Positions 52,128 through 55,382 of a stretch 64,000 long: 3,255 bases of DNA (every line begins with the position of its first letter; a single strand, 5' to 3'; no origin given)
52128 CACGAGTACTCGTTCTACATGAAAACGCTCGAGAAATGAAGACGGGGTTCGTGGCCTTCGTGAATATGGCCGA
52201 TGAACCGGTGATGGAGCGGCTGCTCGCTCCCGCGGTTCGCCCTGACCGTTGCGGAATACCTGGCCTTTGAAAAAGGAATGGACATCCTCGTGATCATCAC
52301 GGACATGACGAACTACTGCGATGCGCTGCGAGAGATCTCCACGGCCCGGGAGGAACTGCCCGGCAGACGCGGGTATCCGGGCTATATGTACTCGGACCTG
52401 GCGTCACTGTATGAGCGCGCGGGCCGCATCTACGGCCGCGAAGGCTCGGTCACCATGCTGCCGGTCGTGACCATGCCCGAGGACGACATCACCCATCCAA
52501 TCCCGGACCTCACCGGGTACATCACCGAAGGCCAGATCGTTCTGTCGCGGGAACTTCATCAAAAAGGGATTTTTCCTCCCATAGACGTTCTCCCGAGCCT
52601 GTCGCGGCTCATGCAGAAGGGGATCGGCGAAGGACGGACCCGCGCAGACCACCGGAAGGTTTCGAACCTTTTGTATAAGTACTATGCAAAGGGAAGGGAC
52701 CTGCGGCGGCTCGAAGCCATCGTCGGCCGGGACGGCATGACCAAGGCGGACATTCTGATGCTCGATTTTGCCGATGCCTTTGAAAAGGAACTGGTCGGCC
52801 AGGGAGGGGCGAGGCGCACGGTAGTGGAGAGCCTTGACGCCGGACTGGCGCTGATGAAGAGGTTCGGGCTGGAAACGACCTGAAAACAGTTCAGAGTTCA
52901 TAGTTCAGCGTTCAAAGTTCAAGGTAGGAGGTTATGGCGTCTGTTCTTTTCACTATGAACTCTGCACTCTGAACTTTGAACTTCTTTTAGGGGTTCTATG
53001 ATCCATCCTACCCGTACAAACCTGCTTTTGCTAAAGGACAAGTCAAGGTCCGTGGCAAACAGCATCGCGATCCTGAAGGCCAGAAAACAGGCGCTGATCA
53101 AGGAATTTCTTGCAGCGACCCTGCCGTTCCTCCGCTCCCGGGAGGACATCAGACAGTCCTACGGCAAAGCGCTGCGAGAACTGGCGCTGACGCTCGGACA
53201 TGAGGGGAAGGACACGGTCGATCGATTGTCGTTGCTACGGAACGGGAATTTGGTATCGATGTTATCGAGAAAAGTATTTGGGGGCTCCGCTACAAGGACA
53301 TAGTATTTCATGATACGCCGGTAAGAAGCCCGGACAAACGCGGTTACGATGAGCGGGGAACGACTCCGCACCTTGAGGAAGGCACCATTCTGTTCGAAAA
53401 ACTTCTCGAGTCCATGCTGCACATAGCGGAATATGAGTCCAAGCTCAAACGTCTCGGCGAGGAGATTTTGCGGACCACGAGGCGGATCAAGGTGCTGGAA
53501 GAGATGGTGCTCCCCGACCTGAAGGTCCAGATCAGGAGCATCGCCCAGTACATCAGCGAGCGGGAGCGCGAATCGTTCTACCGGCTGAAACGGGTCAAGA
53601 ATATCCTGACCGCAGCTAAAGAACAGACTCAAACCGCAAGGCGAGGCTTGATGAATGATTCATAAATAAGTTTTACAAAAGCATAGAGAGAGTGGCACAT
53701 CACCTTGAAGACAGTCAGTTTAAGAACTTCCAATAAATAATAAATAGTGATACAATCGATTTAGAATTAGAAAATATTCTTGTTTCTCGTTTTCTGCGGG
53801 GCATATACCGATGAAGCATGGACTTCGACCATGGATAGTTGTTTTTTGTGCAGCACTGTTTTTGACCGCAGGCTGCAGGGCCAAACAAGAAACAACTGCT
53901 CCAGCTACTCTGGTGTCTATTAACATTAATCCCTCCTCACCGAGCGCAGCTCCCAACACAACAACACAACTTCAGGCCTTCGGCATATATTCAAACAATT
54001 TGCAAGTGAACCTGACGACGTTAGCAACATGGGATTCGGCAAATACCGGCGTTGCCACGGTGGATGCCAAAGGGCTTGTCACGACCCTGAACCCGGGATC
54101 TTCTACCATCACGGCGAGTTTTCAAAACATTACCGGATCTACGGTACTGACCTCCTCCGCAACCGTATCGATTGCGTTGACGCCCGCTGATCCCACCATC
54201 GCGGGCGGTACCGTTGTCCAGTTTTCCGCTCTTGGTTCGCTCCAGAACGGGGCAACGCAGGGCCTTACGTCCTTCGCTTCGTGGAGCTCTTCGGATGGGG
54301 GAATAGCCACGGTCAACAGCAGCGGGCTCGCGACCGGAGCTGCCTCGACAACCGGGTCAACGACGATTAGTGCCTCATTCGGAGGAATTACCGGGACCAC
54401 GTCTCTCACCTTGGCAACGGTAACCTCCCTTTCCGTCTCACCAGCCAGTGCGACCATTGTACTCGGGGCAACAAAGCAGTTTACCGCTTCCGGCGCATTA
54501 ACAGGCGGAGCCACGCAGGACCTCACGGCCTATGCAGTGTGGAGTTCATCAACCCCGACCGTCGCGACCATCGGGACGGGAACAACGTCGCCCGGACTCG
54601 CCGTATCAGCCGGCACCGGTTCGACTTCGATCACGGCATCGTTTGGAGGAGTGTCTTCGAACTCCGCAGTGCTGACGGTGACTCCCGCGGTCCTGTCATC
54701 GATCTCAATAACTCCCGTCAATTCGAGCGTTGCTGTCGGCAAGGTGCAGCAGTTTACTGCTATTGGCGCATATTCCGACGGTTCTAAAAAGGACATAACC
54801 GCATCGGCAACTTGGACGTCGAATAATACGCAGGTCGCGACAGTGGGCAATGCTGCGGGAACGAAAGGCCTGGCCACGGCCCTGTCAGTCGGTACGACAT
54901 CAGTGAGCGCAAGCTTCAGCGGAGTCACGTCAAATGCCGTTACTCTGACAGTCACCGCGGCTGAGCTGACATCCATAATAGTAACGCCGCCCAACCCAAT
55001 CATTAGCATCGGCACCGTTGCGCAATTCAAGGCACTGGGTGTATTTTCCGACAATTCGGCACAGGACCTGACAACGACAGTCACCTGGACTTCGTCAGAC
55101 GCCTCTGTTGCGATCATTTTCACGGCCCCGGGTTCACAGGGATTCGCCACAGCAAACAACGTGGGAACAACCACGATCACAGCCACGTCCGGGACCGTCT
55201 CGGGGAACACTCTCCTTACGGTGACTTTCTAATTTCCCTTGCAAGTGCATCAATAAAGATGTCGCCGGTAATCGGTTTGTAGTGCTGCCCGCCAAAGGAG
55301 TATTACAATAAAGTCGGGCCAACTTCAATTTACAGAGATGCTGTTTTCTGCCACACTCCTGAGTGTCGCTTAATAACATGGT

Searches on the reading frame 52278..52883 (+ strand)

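Call 49: search_protein_families(library=pfam, proteins=[window:52278-52883:+], max_evalue=0.00001)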
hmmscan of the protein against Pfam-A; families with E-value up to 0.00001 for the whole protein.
window:52278-52883:+ (201 aa): 2 families
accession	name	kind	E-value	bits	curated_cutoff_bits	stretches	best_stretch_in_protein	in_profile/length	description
PF00006.31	ATP-synt_ab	-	3.3e-46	158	29.5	1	1-109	105-213/213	ATP synthase alpha/beta family, nucleotide-binding domain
PF22919.1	ATP-synt_VA_C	-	7e-18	65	24.7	1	114-196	1-84/101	C-terminal domain of V and A type ATP synthase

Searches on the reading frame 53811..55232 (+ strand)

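Call 49: search_protein_families(library=pfam, proteins=[window:53811-55232:+], max_evalue=0.00001)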
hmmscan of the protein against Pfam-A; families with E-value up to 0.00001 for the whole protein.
window:53811-55232:+ (473 aa): 1 family
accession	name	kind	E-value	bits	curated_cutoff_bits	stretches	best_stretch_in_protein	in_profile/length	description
PF02368.24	Big_2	-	8.8e-35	119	22.8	3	36-113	4-77/79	Bacterial Ig-like domain (group 2)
